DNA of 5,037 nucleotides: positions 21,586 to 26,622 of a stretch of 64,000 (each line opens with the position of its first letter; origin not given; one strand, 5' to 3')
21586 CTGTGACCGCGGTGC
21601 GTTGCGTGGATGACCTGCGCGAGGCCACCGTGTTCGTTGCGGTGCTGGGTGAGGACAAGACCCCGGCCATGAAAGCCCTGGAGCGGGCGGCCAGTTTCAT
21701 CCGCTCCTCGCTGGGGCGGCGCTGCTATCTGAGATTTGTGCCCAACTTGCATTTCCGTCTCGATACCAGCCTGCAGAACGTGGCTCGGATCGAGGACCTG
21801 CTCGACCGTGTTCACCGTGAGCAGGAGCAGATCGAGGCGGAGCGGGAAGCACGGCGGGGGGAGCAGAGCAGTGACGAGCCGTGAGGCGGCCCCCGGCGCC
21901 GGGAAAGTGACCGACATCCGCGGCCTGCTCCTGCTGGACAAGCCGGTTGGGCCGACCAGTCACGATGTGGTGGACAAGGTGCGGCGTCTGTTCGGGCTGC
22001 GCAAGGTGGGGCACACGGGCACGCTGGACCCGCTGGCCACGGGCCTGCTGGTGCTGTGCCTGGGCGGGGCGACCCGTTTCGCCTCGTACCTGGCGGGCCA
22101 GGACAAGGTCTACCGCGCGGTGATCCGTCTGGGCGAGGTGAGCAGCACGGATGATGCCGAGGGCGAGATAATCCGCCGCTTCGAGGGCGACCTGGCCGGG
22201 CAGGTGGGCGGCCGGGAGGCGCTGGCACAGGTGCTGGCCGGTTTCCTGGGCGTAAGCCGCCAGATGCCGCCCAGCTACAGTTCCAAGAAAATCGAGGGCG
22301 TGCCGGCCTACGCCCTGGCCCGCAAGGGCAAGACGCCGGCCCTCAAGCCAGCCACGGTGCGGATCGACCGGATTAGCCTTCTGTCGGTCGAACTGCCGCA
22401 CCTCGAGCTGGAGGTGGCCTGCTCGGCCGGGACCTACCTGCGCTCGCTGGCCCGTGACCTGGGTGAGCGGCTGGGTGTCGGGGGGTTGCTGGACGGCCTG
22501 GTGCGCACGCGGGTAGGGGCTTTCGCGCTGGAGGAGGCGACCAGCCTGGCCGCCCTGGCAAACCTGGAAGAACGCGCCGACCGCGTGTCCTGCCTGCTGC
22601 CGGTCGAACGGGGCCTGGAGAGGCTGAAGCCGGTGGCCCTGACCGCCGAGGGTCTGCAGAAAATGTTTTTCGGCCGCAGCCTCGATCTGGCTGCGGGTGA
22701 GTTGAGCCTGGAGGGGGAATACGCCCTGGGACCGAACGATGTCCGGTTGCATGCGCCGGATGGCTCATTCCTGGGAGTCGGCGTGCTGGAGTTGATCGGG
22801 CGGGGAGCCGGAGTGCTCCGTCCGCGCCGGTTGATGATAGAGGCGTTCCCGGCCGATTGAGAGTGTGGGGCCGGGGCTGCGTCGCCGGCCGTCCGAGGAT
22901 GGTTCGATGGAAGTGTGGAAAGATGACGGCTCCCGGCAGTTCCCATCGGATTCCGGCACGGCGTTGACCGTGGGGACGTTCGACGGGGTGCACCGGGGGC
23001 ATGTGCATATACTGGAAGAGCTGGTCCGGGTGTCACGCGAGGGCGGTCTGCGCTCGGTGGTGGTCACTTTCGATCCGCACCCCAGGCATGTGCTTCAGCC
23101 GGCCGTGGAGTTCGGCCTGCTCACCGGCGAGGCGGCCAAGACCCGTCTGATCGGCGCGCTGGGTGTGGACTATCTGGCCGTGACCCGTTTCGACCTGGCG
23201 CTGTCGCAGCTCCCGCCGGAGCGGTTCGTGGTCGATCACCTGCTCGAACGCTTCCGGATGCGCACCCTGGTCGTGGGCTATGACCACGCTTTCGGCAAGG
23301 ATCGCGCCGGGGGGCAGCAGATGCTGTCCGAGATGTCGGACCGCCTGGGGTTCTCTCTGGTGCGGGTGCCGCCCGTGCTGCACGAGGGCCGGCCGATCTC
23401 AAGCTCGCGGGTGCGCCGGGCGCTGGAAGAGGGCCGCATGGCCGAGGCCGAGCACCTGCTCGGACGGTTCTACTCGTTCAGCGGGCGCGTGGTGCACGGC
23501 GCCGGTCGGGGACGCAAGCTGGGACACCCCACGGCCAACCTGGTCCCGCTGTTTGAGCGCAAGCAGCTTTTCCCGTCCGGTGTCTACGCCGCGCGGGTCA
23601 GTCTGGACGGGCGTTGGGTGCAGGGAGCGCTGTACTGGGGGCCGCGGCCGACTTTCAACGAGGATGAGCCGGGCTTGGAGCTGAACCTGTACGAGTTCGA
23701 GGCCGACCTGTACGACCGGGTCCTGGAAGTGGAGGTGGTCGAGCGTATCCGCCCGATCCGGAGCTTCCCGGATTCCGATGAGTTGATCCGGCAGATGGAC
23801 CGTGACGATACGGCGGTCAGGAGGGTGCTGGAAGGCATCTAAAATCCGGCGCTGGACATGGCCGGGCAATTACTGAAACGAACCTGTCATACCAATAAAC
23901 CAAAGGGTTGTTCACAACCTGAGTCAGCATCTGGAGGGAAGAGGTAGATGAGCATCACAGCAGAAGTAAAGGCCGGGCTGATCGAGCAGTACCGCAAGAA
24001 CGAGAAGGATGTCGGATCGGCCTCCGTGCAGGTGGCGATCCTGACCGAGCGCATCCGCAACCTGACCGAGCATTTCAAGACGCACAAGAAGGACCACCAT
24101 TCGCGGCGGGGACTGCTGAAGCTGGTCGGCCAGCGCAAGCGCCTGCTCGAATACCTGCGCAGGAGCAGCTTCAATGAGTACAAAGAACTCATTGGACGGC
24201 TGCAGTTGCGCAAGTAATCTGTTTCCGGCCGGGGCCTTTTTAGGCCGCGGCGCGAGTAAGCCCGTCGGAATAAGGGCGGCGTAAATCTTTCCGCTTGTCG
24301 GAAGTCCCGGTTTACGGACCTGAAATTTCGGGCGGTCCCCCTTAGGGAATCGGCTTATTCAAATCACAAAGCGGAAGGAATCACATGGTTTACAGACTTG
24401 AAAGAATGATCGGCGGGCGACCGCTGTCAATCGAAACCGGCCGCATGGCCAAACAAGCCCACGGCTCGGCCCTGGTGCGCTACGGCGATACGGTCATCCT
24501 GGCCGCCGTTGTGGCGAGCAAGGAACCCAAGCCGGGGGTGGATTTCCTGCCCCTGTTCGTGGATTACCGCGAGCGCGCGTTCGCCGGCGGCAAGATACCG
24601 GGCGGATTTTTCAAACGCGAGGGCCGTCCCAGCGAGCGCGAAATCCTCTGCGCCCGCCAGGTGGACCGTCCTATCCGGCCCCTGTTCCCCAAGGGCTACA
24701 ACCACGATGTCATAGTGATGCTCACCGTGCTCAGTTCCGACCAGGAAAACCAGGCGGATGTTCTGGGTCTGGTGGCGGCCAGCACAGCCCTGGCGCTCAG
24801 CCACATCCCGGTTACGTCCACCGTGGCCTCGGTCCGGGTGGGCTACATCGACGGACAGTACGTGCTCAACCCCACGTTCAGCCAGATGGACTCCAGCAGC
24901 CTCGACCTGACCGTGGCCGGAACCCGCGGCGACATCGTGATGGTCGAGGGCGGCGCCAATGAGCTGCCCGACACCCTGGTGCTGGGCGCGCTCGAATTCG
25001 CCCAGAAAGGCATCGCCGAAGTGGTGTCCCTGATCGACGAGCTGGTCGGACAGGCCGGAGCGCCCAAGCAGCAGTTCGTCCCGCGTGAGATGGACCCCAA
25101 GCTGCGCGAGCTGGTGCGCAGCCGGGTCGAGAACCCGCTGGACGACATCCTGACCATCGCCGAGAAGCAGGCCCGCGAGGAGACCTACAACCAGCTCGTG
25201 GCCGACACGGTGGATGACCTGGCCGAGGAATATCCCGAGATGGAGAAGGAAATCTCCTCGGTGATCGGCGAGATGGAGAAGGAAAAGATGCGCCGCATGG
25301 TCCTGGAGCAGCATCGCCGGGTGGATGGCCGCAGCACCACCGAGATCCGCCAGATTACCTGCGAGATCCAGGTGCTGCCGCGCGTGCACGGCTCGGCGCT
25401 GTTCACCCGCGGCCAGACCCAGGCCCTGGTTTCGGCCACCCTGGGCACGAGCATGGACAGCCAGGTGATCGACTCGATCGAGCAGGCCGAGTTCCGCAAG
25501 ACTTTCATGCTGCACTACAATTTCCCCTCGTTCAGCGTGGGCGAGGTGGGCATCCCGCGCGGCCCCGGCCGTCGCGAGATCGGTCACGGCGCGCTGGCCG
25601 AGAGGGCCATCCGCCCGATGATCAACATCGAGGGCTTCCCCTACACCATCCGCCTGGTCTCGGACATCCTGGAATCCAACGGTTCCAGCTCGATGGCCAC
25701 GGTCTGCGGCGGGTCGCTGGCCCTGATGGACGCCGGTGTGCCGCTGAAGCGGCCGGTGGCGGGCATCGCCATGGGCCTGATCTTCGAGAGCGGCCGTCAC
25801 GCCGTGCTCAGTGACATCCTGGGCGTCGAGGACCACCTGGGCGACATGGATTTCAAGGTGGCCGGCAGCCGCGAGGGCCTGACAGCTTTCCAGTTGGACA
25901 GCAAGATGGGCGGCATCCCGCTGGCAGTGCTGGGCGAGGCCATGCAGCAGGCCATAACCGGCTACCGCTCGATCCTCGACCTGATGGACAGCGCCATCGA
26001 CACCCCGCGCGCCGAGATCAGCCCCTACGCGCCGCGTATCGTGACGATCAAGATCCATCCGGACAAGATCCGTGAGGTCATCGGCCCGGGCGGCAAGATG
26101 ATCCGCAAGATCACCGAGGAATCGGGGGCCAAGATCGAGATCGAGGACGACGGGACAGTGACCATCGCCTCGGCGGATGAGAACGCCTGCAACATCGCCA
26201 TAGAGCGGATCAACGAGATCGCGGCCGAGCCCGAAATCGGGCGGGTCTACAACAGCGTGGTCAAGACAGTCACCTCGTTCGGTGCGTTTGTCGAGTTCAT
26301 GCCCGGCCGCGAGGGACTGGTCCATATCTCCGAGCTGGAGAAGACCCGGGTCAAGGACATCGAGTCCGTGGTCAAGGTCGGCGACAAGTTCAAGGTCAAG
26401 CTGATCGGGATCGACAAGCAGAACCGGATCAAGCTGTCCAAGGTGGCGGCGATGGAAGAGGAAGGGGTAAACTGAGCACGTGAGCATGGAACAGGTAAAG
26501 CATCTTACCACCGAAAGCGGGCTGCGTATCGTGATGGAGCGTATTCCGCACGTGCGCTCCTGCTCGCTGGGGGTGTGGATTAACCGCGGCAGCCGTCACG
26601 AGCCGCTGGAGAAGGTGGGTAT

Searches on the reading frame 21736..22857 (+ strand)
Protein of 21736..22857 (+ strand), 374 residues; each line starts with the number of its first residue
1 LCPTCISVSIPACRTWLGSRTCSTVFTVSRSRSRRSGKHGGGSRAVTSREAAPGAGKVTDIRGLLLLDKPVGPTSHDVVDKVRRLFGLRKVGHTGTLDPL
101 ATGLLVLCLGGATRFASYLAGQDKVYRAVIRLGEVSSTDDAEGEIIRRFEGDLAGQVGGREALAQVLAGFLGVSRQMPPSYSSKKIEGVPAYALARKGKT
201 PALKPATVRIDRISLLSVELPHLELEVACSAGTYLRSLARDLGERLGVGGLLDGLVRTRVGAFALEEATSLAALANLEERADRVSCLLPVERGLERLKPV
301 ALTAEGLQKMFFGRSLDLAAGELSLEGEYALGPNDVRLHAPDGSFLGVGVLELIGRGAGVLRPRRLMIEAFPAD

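Call 13: search_protein_families(library=pfam, proteins=[window:21736-22857:+], max_evalue=0.00001)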
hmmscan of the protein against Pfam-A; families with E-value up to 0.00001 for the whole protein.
window:21736-22857:+ (374 aa): 2 families
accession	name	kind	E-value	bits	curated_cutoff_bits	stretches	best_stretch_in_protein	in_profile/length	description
PF01509.24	TruB_N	-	2.2e-46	158.4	27.3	1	83-234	1-148/149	TruB family pseudouridylate synthase (N terminal domain)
PF16198.10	TruB_C_2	-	1.8e-08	34.9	29.3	1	236-294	1-65/66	tRNA pseudouridylate synthase B C-terminal domain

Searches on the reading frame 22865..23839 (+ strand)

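Call 13: search_protein_families(library=pfam, proteins=[window:22865-23839:+], max_evalue=0.00001)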
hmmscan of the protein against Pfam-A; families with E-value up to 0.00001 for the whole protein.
window:22865-23839:+ (325 aa): 2 families
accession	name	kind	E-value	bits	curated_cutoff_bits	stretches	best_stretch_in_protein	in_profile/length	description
PF06574.18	FAD_syn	-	1.4e-44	152.1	27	1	28-182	4-158/158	FAD synthetase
PF01687.23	Flavokinase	-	2.8e-33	115.2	19.6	1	199-322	1-124/124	Riboflavin kinase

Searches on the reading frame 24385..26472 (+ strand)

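Call 13: search_protein_families(library=pfam, proteins=[window:24385-26472:+], max_evalue=0.00001)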
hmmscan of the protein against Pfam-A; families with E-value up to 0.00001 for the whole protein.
window:24385-26472:+ (696 aa): 5 families
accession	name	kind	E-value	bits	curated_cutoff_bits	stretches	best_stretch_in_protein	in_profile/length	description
PF01138.27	RNase_PH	-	4.8e-62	208.6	25.5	2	11-142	2-130/130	3' exoribonuclease family, domain 1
PF03725.20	RNase_PH_C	-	6.9e-21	74.4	20.8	1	147-209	3-67/67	3' exoribonuclease family, domain 2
PF00575.29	S1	-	6.2e-17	62.2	22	1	615-685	1-72/74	S1 RNA binding domain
PF03726.19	PNPase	-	2.2e-13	50.9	24.6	1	240-317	2-81/81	Polyribonucleotide nucleotidyltransferase, RNA binding domain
PF00013.35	KH_1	-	1.2e-12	47.9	21.5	1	553-611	2-66/66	KH domain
